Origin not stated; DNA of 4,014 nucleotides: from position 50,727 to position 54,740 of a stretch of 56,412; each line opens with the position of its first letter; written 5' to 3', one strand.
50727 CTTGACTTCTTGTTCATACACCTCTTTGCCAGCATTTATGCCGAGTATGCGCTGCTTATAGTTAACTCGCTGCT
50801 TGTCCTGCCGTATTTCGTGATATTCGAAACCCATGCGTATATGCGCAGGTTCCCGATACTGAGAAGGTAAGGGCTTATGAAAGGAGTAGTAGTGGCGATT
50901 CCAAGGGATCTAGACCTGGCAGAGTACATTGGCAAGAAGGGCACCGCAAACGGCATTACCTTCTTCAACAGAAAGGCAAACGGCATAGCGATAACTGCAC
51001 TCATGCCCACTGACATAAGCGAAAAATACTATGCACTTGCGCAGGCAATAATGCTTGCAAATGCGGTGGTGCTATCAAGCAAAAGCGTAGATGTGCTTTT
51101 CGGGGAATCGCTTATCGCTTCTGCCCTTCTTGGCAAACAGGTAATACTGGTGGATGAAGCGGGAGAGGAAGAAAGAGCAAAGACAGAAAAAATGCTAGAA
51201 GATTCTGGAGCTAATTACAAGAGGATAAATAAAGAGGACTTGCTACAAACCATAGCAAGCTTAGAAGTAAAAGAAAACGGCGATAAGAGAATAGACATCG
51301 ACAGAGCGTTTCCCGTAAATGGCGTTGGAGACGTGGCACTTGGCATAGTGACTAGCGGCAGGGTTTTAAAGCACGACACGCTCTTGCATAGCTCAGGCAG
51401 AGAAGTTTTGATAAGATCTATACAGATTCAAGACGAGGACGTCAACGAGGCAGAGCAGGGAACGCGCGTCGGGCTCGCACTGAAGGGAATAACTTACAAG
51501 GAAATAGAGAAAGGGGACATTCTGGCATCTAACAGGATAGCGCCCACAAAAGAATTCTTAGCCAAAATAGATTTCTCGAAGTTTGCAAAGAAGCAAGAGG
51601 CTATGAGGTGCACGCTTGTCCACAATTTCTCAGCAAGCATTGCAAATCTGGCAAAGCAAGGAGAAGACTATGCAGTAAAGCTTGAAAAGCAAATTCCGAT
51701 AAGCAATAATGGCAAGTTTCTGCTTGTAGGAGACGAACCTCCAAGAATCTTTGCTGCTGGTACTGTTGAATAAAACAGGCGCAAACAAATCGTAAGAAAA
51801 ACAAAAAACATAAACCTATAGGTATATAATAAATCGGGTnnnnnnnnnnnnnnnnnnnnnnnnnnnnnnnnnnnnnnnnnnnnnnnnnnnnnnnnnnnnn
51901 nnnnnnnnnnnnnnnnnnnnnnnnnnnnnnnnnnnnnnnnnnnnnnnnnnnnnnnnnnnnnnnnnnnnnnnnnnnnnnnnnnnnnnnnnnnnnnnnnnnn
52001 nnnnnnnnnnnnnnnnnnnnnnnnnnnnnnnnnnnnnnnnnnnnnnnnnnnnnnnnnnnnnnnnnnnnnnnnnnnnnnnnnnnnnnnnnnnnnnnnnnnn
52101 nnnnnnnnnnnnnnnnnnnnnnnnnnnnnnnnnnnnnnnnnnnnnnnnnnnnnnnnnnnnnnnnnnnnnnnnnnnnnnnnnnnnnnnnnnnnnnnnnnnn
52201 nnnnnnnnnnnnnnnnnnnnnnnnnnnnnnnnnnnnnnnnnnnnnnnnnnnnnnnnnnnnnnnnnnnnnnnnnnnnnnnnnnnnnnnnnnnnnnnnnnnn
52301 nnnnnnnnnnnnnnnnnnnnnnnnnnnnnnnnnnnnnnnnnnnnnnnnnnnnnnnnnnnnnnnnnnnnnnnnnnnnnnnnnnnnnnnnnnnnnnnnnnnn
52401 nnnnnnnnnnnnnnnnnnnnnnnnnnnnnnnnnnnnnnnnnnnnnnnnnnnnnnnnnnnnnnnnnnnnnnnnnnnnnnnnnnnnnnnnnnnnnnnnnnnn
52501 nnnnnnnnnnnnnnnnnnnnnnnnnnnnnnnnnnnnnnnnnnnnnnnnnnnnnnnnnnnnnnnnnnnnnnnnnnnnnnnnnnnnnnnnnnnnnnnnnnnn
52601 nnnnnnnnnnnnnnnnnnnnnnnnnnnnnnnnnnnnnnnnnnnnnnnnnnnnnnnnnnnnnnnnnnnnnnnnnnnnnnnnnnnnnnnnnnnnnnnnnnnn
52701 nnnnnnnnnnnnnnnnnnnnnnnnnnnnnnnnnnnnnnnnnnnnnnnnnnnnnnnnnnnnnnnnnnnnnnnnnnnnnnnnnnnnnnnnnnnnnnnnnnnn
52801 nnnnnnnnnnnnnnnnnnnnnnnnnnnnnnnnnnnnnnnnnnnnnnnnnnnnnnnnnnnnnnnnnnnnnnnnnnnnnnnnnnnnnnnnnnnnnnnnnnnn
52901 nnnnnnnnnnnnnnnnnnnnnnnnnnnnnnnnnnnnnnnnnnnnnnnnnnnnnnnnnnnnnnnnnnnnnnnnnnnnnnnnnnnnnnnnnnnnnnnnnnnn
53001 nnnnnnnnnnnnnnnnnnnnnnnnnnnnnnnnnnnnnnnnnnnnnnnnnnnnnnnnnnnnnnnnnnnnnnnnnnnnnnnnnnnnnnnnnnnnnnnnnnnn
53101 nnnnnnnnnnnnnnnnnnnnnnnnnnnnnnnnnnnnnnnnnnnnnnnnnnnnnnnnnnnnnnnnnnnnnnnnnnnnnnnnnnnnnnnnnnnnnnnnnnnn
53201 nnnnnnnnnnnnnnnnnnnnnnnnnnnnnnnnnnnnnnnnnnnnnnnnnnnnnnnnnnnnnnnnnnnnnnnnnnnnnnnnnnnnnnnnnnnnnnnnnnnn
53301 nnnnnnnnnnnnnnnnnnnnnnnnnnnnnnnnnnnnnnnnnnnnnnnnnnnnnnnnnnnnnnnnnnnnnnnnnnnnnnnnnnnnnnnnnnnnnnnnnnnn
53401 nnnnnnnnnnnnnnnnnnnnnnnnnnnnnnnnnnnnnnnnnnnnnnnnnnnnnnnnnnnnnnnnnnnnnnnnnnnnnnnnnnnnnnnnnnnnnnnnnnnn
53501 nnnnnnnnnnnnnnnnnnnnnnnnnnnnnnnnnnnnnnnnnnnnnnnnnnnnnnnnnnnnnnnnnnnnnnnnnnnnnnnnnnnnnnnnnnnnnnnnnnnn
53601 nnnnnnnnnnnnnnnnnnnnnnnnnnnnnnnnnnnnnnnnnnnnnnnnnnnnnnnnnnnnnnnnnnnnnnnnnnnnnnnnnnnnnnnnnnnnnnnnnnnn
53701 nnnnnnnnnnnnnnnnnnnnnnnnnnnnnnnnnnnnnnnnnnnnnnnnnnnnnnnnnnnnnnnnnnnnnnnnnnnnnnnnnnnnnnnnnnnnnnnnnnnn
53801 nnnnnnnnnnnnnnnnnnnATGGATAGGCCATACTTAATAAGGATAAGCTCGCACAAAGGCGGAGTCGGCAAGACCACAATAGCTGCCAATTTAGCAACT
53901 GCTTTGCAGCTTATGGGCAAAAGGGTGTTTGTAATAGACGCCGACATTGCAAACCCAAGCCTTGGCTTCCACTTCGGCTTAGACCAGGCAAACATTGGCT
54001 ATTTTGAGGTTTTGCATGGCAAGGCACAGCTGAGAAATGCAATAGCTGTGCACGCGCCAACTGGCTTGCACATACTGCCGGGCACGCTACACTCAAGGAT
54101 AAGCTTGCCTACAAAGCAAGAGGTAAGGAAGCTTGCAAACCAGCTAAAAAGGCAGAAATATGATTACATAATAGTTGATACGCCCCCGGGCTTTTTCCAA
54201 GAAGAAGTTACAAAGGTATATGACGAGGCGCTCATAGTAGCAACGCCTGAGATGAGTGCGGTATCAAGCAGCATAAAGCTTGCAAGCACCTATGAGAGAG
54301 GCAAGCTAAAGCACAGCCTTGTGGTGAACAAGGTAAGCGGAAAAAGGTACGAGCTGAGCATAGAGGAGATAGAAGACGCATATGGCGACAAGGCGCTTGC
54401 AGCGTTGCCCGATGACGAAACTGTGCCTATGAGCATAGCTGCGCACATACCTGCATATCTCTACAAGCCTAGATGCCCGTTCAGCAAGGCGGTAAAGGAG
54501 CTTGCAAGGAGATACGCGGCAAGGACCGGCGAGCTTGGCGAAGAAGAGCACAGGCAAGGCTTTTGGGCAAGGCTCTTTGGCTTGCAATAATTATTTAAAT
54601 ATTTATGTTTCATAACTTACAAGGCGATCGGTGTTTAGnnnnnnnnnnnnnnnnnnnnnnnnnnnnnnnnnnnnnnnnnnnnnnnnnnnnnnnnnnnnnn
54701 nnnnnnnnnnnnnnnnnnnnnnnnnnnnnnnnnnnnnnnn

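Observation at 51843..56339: MinD/ParA ATPase embedded in a four-gene cell-surface module: candidate positioning system for a surface structure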

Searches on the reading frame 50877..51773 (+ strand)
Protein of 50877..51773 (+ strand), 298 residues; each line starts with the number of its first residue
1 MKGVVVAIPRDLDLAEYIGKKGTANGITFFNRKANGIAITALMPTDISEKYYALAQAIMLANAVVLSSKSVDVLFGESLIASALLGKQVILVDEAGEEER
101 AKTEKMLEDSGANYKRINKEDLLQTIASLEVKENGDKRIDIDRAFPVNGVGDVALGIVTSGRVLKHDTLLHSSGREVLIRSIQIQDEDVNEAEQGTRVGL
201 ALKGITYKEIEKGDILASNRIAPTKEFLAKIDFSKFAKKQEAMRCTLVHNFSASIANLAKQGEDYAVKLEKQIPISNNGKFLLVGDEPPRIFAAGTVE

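Call 4: search_protein_families(library=pfam, proteins=[window:50877-51773:+], max_evalue=0.1)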
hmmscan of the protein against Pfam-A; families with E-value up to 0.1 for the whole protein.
window:50877-51773:+ (298 aa): 2 families
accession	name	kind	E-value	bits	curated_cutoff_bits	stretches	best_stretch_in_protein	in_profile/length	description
PF03144.31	GTP_EFTU_D2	-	2.1e-09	38.1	30.3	1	151-217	1-73/73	Elongation factor Tu domain 2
PF14578.12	GTP_EFTU_D4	-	7.5e-06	26.2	23.8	1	153-216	19-85/86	Elongation factor Tu domain 4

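Call 6: search_protein_families(library=ncbifam, proteins=[window:50877-51773:+], max_evalue=0.1)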
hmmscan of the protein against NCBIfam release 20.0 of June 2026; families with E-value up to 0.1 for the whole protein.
window:50877-51773:+ (298 aa): 12 families
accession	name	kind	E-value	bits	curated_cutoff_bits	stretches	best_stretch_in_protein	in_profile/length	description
TIGR00475.1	selB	equivalog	3.8e-15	55.6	242.25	1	119-256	158-294/581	selenocysteine-specific translation elongation factor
NF008969.0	PRK12317.1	subfamily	2.2e-13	49.6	502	1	120-256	210-349/426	elongation factor 1-alpha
TIGR00483.1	EF-1_alpha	equivalog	3e-10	39.2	540.1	1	123-257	211-351/427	translation elongation factor EF-1 subunit alpha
NF009372.0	PRK12735.1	subfamily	7.2e-07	28.3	479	1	138-244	214-321/396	elongation factor Tu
NF000766.0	PRK00049.1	subfamily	8.8e-07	28.1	449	1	133-233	209-313/396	elongation factor Tu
TIGR00485.1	EF-Tu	equivalog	2.4e-06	26.6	522.4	1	139-244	213-319/394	elongation factor Tu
NF009373.0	PRK12736.1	subfamily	3.6e-06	26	452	1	138-244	212-319/394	elongation factor Tu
NF011418.0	PRK14845.1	equivalog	0.00013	19.9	756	1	158-216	945-1005/1049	translation initiation factor IF-2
NF003078.0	PRK04004.1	equivalog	0.00018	20.2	468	1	158-219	494-557/598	translation initiation factor IF-2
TIGR02034.1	CysN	subfamily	0.00022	20.4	336.1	1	155-224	236-304/406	sulfate adenylyltransferase, large subunit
NF004035.0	PRK05506.1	subfamily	0.0093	14.3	715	1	156-224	261-328/632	bifunctional sulfate adenylyltransferase subunit 1/adenylylsulfate kinase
NF041207.1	tRNA_bind_PBP11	equivalog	0.05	13.5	100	0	150-216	42-99/104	tRNA-binding protein Pbp11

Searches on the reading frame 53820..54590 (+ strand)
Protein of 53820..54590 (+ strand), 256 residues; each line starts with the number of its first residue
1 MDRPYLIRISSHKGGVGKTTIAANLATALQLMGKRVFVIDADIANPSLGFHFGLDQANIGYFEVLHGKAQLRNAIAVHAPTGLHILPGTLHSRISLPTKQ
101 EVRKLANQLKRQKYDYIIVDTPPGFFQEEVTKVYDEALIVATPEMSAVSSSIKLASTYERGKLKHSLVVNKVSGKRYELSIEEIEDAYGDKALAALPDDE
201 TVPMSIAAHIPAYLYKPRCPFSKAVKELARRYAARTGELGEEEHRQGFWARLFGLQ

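Call 4: search_protein_families(library=pfam, proteins=[window:53820-54590:+], max_evalue=0.1)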
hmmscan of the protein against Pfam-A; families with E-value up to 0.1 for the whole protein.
window:53820-54590:+ (256 aa): 18 families
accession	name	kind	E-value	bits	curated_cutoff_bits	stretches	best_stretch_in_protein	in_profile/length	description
PF10609.15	ParA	-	7.3e-20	71.9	27.1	1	6-178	5-180/246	NUBPL iron-transfer P-loop NTPase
PF13614.12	AAA_31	-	5.1e-19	69.3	27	1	7-150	4-156/177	AAA domain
PF01656.29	CbiA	-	1.1e-17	64.6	25.4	1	9-210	3-123/125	CobQ/CobB/MinD/ParA nucleotide binding domain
PF06564.18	CBP_BcsQ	-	6.2e-15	55.8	21.3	1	9-230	6-231/234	Cellulose biosynthesis protein BcsQ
PF02374.21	ArsA_ATPase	-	1e-08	35.2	24.3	1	11-123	7-134/305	Anion-transporting ATPase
PF09140.17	MipZ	-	1.1e-08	35.2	20.7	1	6-142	2-127/262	ATPase MipZ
PF00142.24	Fer4_NifH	-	2.3e-07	31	25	1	13-43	8-38/271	4Fe-4S iron sulfur cluster binding proteins, NifH/frxC family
PF16575.11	CLP1_P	-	8.2e-06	26.2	26.6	1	15-172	4-160/188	mRNA cleavage and polyadenylation factor CLP1 P-loop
PF00448.28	SRP54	-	0.00014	22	22.7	1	15-43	11-39/196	SRP54-type protein, GTPase domain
PF07015.17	VirC1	-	0.00084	19.2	24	1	6-46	3-43/231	VirC1 protein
PF03029.23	ATP_bind_1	-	0.0041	17.4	27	1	15-122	6-99/240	Conserved hypothetical ATP binding protein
PF01268.25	FTHFS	-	0.015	14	27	1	9-55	62-105/556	Formate--tetrahydrofolate ligase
PF13481.12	AAA_25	-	0.021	14.9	27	0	14-122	42-152/195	AAA domain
PF00462.30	Glutaredoxin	-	0.022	15.4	22.9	0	216-233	6-23/60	Glutaredoxin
PF01583.26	APS_kinase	-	0.035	14.6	21.1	1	15-53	12-50/152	Adenylylsulphate kinase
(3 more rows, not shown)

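Call 6: search_protein_families(library=ncbifam, proteins=[window:53820-54590:+], max_evalue=0.1)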
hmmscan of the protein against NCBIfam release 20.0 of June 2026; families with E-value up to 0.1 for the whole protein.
window:53820-54590:+ (256 aa): 44 families (the best 25 are shown)
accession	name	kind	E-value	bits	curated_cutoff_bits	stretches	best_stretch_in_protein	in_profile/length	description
TIGR01969.1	minD_arch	subfamily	2.5e-46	157.9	201.75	1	7-252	3-249/251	cell division ATPase MinD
TIGR01968.1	minD_bact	equivalog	9.5e-35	120.2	212.9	1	7-253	4-258/261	septum site-determining protein MinD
TIGR03371.1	cellulose_yhjQ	equivalog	1.8e-21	76.8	157.85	1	7-229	4-238/246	cellulose biosynthesis protein BcsQ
NF008079.0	PRK10818.1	equivalog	3.2e-20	72.6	508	1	6-254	4-269/270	septum site-determining protein MinD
NF041136.1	MrpORP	equivalog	5.5e-17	62.1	450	1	7-160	8-165/365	iron-sulfur cluster carrier protein MrpORP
TIGR01007.1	eps_fam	subfamily_domain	7.7e-17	61.5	108.05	1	7-123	20-137/204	polysaccharide biosynthesis tyrosine autokinase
NF041546.1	ParA_partition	equivalog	1.5e-16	60.6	180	2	7-43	2-38/203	ParA family partition ATPase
TIGR03018.1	pepcterm_TyrKin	hypoth_equivalog_domain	2.4e-14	53.2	230.65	1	5-145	36-183/207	XrtA-associated tyrosine autokinase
NF047398.1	AAA_KGGVGR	domain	2.6e-14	54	90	1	5-70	3-70/190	KGGVGR-motif variant AAA ATPase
NF008669.0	PRK11670.1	equivalog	1.3e-12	47.3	348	1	6-163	109-269/369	iron-sulfur cluster carrier protein ApbC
TIGR03029.1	EpsG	equivalog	7.9e-12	44.9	313.8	1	7-143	106-245/274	chain length determinant protein tyrosine kinase EpsG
TIGR01005.1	eps_transp_fam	subfamily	9.4e-12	43.9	411.7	1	5-123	547-665/754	exopolysaccharide transport protein family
NF007350.0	PRK09841.1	equivalog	1.2e-08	33.6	1248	1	8-126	535-653/726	tyrosine-protein kinase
TIGR03815.1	CpaE_hom_Actino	equivalog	1.3e-08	34.3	154.45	1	7-208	114-317/340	septum site-determining protein Ssd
TIGR00345.1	GET3_arsA_TRC40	subfamily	2.4e-08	33.9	135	1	13-123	5-135/299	TRC40/GET3/ArsA family transport-energizing ATPase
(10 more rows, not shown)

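Call 7: search_solved_structures(query=window:53820-54590:+, max_evalue=0.00001, show_alignments=2)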
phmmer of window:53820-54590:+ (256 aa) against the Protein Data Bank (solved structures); distinct sequences matched with E-value up to 0.00001: 34.
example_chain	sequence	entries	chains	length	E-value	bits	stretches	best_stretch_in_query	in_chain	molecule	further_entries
1ion_A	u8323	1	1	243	1.5e-29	106.2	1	6-231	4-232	PROBABLE CELL DIVISION INHIBITOR MIND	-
1g3q_A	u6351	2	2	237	5.3e-28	101.1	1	6-230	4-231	CELL DIVISION INHIBITOR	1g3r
1hyq_A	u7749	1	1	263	1.7e-25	92.9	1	7-234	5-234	CELL DIVISION INHIBITOR (MIND-1)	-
4v03_A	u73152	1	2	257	9.5e-24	87.2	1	7-234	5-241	SITE-DETERMINING PROTEIN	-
4v02_A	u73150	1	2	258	8.5e-23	84.1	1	7-236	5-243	SITE-DETERMINING PROTEIN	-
6riq_C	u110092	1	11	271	8.4e-19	71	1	7-254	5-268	Site-determining protein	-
4rz2_A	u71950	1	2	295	5.8e-18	68.2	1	4-252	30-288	Site-determining protein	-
3q9l_A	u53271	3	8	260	1.6e-17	66.8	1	6-202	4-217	Septum site-determining protein minD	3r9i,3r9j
4rz3_A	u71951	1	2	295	7.5e-17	64.6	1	4-252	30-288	Site-determining protein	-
5j1j_A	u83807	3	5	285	2.2e-15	59.8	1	6-233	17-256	Site-determining protein | Transcriptional antiactivator FleN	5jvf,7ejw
8pb9_A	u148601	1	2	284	2.8e-14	56.2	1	6-233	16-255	Antiactivator FleN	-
8p53_A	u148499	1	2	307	3.7e-14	55.8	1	6-233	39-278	Antiactivator FleN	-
1wcv_1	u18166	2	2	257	6.2e-12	48.5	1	7-244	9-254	SEGREGATION PROTEIN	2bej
2bek_A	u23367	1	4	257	3.2e-11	46.2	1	7-244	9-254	SEGREGATION PROTEIN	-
6u1q_A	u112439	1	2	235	7.6e-11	44.9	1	5-129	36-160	VpsO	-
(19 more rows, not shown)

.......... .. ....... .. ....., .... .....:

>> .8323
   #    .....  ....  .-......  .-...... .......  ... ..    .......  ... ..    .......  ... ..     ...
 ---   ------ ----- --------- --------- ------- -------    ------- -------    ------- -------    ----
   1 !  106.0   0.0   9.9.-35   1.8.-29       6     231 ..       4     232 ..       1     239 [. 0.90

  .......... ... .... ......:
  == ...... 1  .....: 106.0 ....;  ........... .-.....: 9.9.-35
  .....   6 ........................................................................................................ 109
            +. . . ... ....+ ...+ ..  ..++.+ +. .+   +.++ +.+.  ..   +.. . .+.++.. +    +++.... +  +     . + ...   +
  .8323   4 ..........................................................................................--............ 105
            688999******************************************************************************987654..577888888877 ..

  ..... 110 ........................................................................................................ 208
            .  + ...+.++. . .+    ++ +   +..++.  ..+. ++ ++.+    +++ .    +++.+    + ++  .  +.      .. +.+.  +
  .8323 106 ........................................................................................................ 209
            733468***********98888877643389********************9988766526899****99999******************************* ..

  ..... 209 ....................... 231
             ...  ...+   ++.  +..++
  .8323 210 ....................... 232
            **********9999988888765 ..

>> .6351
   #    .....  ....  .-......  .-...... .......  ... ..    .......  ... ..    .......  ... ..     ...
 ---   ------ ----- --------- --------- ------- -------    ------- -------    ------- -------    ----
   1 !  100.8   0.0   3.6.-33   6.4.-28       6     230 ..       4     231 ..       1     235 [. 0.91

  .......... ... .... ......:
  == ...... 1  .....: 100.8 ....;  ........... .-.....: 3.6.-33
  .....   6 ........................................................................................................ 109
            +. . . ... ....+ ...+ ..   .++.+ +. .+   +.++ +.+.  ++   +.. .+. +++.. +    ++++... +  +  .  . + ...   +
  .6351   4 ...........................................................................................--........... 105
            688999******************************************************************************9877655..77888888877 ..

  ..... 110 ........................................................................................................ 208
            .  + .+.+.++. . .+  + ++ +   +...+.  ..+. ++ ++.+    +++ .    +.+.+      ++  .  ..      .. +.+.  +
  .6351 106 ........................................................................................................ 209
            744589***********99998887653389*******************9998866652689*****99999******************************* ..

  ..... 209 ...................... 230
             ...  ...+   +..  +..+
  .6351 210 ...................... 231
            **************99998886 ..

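Call 30: find_related_loci(query=window:53820-54587:+, collection=genome_contigs, flank=8000)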
Query window:53820-54587:+ (256 aa) in genome_contigs; peptide patterns used: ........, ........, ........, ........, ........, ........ (x = any residue, [..] = any of these).
85 stretches matched a pattern; 1 encode a relative of the query (tblastn E <= 1e-3); 1 distinct loci.
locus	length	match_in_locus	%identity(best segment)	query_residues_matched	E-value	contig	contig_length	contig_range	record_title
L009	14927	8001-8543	21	19-198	7e-6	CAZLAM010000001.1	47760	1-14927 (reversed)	MAG TPA_asm: uncultured Eubacteriales bacterium isolate binchicken_co255_92 genome assembly, contig: k141_5996481, whole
